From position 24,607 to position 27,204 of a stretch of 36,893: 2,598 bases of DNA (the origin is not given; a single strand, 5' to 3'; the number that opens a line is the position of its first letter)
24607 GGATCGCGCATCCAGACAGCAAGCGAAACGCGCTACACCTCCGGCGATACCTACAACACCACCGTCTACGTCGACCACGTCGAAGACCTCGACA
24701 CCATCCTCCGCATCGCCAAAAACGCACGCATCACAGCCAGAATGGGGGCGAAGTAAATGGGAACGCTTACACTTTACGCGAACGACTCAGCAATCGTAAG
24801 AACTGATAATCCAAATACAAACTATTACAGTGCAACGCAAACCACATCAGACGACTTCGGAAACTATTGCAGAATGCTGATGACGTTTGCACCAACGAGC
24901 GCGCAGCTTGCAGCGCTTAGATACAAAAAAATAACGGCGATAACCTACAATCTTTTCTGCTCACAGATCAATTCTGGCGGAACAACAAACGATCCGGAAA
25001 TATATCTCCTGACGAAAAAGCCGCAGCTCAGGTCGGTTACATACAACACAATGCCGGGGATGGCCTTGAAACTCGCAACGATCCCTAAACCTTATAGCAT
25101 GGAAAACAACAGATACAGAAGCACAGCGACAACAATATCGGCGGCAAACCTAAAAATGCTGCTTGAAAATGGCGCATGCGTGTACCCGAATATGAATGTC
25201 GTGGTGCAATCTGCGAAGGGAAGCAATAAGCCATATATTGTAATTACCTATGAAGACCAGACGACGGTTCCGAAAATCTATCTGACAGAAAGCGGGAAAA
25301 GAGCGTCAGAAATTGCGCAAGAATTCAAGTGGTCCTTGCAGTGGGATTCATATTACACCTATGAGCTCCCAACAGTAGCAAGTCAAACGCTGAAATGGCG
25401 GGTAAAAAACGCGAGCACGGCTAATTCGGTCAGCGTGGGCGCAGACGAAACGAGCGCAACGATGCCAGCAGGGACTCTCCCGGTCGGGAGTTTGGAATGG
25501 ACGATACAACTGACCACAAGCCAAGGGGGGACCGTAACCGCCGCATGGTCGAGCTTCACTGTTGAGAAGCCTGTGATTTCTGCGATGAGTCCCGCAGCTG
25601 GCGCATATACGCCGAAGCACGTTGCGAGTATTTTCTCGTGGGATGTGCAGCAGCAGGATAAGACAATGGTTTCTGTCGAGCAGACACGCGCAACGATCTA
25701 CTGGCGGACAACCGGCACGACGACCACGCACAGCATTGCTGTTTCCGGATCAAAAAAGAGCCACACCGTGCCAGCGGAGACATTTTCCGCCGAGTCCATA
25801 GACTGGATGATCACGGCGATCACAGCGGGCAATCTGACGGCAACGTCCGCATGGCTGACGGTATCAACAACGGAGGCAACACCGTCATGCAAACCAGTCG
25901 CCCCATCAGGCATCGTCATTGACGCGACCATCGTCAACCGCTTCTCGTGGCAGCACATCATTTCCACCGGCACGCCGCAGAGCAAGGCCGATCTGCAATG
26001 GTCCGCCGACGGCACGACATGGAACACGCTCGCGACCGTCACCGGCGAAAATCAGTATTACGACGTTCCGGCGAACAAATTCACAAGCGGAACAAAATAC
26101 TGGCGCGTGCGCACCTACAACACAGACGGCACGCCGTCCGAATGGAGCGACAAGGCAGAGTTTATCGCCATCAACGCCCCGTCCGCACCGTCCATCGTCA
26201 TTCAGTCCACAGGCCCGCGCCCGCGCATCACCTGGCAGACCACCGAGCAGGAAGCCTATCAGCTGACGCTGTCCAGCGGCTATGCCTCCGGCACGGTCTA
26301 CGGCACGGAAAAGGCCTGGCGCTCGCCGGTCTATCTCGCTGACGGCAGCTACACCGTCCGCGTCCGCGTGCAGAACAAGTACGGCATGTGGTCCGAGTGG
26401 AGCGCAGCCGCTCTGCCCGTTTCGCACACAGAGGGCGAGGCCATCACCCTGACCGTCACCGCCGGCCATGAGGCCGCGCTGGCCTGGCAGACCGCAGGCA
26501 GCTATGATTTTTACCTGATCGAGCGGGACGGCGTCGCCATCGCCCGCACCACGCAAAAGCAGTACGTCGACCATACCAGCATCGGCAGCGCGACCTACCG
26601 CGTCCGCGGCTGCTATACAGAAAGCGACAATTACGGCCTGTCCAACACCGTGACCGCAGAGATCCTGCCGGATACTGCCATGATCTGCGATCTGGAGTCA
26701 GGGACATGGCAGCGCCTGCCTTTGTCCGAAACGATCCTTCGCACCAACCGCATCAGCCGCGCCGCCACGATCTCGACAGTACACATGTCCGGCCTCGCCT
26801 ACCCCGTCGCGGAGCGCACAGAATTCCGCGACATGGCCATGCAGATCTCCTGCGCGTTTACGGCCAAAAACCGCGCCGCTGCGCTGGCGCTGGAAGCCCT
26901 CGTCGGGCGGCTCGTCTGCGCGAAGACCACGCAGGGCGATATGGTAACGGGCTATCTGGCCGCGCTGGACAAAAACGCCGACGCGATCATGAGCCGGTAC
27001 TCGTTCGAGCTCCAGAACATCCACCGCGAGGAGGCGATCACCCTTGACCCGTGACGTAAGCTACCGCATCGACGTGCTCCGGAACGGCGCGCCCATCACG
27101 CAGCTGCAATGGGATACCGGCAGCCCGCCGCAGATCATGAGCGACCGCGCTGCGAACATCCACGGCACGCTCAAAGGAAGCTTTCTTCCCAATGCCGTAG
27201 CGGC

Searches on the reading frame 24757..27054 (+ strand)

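Call 79: search_protein_families(library=phrogs, proteins=[window:24757-27054:+], max_evalue=0.00001)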
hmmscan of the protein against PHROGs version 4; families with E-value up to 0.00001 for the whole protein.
window:24757-27054:+ (765 aa): 2 families
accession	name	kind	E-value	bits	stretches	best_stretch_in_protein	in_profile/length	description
phrog_37549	-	head and packaging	2.8e-23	82.6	1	365-567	645-860/1072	virion structural protein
phrog_10519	-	head and packaging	1.1e-12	48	1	382-558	267-459/831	virion structural protein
